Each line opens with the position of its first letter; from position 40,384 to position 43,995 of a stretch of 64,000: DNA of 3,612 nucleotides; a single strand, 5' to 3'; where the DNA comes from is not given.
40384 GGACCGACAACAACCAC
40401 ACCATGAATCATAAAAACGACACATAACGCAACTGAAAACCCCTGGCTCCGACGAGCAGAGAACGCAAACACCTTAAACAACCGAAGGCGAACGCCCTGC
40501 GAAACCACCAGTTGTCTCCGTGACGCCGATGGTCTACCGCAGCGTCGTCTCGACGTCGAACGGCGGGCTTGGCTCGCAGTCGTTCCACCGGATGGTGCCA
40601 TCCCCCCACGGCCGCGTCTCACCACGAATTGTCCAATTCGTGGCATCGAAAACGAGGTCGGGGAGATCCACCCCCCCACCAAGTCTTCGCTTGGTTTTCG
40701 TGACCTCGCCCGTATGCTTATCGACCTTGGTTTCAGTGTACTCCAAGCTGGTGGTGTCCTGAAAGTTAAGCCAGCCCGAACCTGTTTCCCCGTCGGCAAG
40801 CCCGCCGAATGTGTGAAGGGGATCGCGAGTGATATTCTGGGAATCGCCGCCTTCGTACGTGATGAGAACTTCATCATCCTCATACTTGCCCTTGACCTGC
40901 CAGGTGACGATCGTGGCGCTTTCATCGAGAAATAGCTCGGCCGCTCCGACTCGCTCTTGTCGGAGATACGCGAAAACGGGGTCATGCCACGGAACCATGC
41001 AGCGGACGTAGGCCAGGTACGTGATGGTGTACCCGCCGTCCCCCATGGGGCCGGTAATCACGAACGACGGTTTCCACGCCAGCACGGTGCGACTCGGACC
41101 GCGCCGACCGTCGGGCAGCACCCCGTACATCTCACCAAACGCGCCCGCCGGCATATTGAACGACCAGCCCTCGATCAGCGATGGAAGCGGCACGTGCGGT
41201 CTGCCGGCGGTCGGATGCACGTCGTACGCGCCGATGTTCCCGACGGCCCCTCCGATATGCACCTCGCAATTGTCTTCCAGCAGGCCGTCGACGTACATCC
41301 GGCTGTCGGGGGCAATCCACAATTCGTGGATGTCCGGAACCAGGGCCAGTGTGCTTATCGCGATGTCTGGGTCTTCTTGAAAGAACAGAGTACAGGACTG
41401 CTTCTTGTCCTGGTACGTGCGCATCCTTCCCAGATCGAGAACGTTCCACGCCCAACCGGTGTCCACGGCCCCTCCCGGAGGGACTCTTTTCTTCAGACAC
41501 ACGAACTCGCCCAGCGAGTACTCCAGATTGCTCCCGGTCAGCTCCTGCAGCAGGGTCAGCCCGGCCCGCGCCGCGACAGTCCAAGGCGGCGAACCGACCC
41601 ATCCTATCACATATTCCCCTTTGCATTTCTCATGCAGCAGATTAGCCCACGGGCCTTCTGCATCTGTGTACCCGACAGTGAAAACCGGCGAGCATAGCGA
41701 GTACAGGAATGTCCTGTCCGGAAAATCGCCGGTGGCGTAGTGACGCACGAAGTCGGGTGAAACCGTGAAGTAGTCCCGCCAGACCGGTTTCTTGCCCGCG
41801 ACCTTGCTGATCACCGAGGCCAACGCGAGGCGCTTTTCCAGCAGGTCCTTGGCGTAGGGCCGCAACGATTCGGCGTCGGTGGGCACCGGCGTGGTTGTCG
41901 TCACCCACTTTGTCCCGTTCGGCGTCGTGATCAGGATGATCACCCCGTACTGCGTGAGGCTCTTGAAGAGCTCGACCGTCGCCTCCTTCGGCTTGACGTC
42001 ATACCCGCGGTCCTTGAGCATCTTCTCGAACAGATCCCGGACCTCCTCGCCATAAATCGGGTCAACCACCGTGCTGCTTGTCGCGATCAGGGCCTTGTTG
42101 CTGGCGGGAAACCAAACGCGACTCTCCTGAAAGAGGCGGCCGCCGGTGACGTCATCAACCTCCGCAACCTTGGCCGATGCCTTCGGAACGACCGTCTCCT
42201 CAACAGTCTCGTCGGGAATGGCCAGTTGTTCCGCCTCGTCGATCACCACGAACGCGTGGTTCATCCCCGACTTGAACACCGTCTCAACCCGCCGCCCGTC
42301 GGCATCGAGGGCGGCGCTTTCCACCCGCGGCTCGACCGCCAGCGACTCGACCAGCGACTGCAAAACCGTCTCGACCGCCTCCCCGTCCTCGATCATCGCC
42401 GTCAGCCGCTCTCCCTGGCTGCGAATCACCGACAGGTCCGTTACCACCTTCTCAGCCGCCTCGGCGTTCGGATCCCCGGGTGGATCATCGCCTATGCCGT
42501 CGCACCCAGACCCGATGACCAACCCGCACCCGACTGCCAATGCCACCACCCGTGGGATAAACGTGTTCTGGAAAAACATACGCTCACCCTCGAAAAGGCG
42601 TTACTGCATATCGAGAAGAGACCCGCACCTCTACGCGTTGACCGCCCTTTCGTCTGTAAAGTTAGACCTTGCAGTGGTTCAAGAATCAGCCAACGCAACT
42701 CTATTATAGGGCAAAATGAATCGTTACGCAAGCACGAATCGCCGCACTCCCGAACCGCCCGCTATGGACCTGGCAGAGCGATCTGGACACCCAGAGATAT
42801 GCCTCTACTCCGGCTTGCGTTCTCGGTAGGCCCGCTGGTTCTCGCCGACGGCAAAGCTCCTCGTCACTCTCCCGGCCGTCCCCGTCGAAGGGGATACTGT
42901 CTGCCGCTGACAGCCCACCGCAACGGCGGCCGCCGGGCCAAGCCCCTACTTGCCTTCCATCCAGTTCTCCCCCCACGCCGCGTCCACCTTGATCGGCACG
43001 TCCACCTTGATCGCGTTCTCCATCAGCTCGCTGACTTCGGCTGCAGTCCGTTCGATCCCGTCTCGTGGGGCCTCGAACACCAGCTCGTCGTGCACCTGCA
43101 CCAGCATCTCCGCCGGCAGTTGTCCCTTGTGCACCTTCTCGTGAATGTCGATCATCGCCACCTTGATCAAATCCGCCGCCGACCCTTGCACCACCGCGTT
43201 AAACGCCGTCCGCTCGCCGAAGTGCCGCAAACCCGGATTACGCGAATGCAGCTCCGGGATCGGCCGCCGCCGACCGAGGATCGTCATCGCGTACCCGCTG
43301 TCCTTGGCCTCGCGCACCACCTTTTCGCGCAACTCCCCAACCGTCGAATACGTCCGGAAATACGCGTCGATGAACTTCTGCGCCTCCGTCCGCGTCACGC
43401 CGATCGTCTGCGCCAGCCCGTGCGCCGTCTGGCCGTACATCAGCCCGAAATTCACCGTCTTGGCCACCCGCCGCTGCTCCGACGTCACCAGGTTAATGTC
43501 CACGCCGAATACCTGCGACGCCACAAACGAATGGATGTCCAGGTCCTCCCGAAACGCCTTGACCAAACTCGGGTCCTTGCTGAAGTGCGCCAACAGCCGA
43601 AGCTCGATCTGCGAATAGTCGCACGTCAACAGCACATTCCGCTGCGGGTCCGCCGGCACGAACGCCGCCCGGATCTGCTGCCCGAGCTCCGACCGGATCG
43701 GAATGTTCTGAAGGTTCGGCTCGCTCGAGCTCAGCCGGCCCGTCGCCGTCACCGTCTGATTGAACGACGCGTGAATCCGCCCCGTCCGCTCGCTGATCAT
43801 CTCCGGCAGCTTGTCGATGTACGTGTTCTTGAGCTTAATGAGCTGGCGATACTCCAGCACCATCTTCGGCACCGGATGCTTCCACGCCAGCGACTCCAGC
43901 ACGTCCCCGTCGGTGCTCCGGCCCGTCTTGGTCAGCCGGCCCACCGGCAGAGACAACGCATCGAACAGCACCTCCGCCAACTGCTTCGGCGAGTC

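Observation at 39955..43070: A diverged duplicate of the polA 3' end brackets a lipoprotein gene and an AT-richer spacer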

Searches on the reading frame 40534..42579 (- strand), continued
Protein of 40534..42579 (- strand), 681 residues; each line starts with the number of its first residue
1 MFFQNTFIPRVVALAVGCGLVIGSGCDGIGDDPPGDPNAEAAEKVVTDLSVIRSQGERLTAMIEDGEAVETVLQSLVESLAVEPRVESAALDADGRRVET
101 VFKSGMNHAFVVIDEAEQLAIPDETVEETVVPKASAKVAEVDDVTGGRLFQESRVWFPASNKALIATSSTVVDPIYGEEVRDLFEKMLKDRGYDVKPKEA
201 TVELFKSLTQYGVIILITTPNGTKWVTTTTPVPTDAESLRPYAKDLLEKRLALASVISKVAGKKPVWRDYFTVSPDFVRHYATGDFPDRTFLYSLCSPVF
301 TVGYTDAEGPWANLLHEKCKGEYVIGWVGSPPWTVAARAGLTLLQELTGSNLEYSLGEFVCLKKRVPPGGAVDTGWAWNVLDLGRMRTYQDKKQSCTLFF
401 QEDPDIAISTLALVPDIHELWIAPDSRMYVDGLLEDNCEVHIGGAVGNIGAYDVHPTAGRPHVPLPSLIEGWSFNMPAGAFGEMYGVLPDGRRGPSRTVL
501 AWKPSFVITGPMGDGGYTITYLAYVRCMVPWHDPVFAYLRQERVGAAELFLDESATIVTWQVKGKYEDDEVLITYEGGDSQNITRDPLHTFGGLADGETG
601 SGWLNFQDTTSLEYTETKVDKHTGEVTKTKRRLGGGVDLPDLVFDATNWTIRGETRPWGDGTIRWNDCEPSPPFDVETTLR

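Call 74: list_cluster_members(proteins=[P0002, P0003, P0004, P0005, P0006, P0007, P0008, P0009, P0010, P0012])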
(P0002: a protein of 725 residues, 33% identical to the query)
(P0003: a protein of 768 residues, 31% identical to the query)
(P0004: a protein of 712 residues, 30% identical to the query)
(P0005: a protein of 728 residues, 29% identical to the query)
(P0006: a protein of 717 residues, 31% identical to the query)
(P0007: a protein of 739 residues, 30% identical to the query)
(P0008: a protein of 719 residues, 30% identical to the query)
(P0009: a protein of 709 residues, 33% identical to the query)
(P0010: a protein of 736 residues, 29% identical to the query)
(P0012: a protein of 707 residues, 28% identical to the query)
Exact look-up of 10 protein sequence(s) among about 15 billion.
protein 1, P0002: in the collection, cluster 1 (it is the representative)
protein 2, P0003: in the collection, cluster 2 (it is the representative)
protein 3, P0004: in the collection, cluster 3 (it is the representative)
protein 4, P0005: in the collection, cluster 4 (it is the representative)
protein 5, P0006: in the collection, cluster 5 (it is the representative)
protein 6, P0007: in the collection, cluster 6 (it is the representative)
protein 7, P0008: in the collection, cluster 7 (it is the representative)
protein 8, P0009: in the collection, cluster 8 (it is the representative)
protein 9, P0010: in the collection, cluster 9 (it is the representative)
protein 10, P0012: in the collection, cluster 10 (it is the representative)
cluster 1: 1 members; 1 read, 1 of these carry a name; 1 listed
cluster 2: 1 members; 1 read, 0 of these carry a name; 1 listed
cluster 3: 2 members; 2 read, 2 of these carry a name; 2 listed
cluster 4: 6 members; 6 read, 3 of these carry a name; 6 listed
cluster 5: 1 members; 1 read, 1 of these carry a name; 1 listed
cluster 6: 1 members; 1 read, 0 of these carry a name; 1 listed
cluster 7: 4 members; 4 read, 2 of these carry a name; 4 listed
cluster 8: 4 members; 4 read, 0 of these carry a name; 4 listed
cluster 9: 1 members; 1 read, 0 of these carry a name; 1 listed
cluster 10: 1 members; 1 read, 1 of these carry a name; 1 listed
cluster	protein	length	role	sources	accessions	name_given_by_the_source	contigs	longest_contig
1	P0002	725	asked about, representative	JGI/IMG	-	hypothetical protein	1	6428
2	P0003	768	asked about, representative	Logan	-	-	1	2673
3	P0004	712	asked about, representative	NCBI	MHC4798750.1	MAG: thrombospondin type 3 repeat-containing protein, partial [Planctomycetota bacterium]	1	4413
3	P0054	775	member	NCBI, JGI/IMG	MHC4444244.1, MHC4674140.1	MAG: thrombospondin type 3 repeat-containing protein [Planctomycetota bacterium] | hypothetical protein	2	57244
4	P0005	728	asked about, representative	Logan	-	-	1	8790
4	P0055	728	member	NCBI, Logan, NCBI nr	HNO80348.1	MAG TPA: hypothetical protein PKN33_20050 [Phycisphaerae bacterium] | hypothetical protein [Phycisphaerae bacterium]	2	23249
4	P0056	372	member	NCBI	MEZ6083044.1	MAG: hypothetical protein R3E58_03585 [Phycisphaerae bacterium]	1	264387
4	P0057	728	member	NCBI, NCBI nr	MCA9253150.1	MAG: hypothetical protein KDA54_18640 [Phycisphaerales bacterium] | hypothetical protein [Phycisphaerales bacterium]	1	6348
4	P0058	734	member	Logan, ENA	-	-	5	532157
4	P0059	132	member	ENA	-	-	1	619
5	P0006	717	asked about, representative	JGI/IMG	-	hypothetical protein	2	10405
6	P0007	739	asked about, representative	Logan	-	-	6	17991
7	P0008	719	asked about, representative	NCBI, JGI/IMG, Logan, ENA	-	hypothetical protein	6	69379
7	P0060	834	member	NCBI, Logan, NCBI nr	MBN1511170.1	MAG: Ig-like domain-containing protein [Phycisphaerae bacterium] | Ig-like domain-containing protein [Phycisphaerae bacterium]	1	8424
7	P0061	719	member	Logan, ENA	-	-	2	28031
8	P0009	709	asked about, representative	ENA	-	-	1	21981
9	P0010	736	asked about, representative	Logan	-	-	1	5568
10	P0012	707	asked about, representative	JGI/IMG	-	hypothetical protein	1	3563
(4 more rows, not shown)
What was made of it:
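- All named homologues of the lipoprotein are Planctomycetota/Phycisphaerae, so the gene may be native (call 74).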

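Call 75: find_encoding_contigs(protein=P0058, flank=8000, max_places=3)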
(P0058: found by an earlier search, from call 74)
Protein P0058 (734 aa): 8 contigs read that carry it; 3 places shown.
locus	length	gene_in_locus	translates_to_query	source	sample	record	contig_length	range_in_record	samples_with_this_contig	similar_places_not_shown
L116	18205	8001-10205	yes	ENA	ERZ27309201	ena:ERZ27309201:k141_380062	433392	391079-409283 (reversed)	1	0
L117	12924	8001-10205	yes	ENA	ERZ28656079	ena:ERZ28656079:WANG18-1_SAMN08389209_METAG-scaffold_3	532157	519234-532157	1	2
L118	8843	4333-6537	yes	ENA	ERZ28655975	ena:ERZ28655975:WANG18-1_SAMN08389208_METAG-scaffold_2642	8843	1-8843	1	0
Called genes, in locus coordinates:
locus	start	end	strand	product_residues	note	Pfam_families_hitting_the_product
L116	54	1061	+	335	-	PF13407:Peripla_BP_4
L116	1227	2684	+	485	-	PF07884:VKOR, PF13098:Thioredoxin_2 (faint), PF13462:Thioredoxin_4, PF01323:DSBA, PF13743:Thioredoxin_5 (weak)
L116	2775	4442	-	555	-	PF01663:Phosphodiest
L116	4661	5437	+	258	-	PF02511:Thy1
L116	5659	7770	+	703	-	PF02897:Peptidase_S9_N, PF00326:Peptidase_S9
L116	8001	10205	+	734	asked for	-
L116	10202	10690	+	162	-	-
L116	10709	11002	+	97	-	-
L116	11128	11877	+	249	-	-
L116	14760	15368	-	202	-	-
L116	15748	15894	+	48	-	-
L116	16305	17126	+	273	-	-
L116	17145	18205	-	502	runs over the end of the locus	-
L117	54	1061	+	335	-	PF13407:Peripla_BP_4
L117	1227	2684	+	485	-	PF07884:VKOR, PF13098:Thioredoxin_2 (faint), PF13462:Thioredoxin_4, PF01323:DSBA, PF13743:Thioredoxin_5 (weak)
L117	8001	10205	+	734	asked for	-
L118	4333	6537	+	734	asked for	-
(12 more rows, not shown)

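Call 76: find_encoding_contigs(protein=P0008, flank=8000, max_places=3)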
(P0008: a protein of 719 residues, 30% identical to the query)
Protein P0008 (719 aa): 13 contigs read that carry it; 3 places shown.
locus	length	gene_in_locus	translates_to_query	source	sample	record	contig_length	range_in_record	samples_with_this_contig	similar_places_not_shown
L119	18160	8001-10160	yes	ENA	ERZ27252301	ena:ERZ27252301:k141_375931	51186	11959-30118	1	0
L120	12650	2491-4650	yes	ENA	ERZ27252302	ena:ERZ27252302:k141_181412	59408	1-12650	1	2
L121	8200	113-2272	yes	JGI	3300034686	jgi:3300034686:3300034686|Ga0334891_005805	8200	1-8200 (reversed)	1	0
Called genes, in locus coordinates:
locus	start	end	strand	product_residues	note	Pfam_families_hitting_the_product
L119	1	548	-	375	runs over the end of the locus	PF00989:PAS, PF08448:PAS_4, PF13426:PAS_9, PF00512:HisKA (weak), PF02518:HATPase_c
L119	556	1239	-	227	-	-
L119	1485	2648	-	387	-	PF08442:ATP-grasp_2, PF13549:ATP-grasp_5, PF24948:Citrate_synth_N, PF00549:Ligase_CoA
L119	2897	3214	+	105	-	-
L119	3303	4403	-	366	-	PF01699:Na_Ca_ex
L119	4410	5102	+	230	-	-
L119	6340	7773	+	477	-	PF22842:Pel9A-like_beta_helix, PF13229:Beta_helix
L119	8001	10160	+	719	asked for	-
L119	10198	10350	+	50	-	-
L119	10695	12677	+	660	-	PF14508:GH97_N, PF10566:Glyco_hydro_97, PF14509:GH97_C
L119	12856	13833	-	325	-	PF02899:Phage_int_SAM_1 (weak), PF13495:Phage_int_SAM_4, PF02899:Phage_int_SAM_1, PF00589:Phage_integrase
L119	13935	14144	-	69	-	-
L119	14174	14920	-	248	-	-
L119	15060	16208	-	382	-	PF23381:Beta-prop_IFT122_1st (faint), PF25174:Beta-prop_THOC3 (faint), PF26550:Tricorn_2nd (weak), PF00930:DPPIV_N (weak), PF26549:Tricorn_N, PF07676:PD40, PF26550:Tricorn_2nd, PF26549:Tricorn_N, +1 more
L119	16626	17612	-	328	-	PF01510:Amidase_2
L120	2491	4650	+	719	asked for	-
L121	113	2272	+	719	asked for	-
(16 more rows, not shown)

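Call 78: find_encoding_contigs(protein=P0002, flank=6000, max_places=2)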
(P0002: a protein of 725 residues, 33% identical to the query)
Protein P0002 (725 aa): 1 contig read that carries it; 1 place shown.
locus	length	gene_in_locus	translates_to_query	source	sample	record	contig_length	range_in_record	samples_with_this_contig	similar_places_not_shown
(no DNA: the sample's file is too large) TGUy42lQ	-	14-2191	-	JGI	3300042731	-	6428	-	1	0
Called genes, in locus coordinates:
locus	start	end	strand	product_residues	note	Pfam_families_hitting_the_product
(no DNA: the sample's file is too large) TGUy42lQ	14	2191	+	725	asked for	-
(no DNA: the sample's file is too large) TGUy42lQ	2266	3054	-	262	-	-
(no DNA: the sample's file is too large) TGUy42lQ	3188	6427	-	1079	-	?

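Call 79: find_encoding_contigs(protein=P0006, flank=6000, max_places=2)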
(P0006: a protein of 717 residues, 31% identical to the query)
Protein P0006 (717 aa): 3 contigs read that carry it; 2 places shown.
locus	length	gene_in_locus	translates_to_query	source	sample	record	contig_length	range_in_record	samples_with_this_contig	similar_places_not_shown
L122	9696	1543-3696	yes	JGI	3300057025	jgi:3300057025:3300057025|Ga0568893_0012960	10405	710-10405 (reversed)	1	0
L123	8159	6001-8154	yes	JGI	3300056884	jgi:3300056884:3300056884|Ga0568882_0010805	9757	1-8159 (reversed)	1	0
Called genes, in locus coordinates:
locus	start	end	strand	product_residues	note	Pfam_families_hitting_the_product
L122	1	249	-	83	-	?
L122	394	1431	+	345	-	-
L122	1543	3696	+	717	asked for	-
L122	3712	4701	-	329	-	PF01595:CNNM, PF00571:CBS (weak)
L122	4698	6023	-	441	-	PF01595:CNNM, PF00571:CBS (faint), PF03471:CorC_HlyC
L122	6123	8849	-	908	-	PF00069:Pkinase, PF07714:PK_Tyr_Ser-Thr, PF24885:TPR_NPHP3, PF13424:TPR_12, PF13374:TPR_10, PF13424:TPR_12, PF13374:TPR_10, PF13424:TPR_12, +28 more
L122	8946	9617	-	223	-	PF07638:Sigma70_ECF, PF04542:Sigma70_r2, PF08281:Sigma70_r4_2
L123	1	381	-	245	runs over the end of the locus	-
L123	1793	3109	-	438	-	PF00675:Peptidase_M16, PF05193:Peptidase_M16_C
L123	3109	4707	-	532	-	PF02878:PGM_PMM_I, PF02879:PGM_PMM_II, PF02880:PGM_PMM_III, PF00408:PGM_PMM_IV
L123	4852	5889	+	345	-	-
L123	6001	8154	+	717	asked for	-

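Call 80: find_encoding_contigs(protein=P0009, flank=6000, max_places=2)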
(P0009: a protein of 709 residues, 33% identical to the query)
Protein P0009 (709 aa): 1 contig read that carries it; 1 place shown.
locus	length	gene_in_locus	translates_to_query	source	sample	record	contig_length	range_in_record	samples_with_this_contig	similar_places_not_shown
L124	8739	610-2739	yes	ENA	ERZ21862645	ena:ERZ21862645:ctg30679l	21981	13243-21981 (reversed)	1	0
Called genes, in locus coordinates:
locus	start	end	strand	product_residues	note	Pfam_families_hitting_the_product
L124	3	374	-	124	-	?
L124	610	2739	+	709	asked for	-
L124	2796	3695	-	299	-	PF20329:DUF6624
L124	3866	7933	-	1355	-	PF00873:ACR_tran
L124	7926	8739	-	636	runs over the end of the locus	PF19335:HMBD, PF25919:BSH_CusB, PF25973:BSH_CzcB, PF25869:3HB_CusB, PF25954:Beta-barrel_RND_2, PF25975:CzcB_C (faint), PF04945:YHS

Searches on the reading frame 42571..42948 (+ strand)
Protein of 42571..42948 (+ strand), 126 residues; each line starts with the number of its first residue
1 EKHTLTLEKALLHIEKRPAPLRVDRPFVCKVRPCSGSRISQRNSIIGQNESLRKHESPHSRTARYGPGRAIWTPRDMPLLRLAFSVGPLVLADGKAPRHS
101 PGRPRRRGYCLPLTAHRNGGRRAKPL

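Call 61: search_protein_families(library=pfam, max_evalue=0.1, proteins=[window:42571-42948:+])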
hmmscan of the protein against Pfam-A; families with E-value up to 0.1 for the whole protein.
seq(126 aa): 0 families
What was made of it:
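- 42580..42917 (-): 338-nt non-coding stretch between polA and the lipoprotein gene. A perfect TATAAT lies at 42703-42708 on the minus strand. No Pfam hit in any frame (call 61).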

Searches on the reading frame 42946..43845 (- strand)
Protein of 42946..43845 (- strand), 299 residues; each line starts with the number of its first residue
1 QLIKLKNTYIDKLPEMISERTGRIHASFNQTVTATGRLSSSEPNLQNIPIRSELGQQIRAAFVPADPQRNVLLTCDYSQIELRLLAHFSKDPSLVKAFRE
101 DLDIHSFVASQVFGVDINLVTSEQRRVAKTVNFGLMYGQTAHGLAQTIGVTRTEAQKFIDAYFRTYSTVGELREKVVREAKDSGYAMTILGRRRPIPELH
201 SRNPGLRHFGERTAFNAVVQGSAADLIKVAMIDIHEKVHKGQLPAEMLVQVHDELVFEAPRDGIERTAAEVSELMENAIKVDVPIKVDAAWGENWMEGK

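Call 19: find_related_loci(query=window:42946-43845:-, collection=metagenome_contigs, flank=10000)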
Query window:42946-43845:- (299 aa) in metagenome_contigs; peptide patterns used: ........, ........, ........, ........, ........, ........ (x = any residue, [..] = any of these).
359 stretches matched a pattern; 291 encode a relative of the query (tblastn E <= 1e-3); the best 80 are kept; 80 distinct loci.
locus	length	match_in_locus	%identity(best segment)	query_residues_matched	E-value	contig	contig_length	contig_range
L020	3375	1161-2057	100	1-299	0e+0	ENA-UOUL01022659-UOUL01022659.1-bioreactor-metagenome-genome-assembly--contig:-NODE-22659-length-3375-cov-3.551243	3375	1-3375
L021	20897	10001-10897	66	1-299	2e-138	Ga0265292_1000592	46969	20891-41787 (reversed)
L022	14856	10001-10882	51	4-298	4e-101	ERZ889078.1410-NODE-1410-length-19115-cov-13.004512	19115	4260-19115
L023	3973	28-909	51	4-298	2e-101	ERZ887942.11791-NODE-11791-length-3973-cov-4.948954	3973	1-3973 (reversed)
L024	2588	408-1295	54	1-297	2e-103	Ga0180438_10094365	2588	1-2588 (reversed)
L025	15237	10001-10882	51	4-298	1e-99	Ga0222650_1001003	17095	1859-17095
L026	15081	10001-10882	51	4-298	1e-99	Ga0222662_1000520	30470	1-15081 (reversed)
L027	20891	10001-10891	52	1-299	2e-99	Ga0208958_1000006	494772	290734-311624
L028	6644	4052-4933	50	4-298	2e-99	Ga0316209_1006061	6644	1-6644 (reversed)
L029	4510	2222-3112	53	1-297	4e-99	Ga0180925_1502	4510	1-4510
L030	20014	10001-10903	55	1-299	1e-98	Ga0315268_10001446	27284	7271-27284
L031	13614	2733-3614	50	4-298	7e-99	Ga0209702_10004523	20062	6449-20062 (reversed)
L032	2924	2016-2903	52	2-297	4e-101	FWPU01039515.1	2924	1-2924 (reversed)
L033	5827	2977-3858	50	4-298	7e-99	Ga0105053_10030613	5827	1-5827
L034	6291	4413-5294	51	4-298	3e-98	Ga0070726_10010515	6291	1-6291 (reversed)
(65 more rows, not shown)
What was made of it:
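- Tried and rejected: The metagenome scan with the PolA C-terminus found the same organism plus one relative at 66% (call 19).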
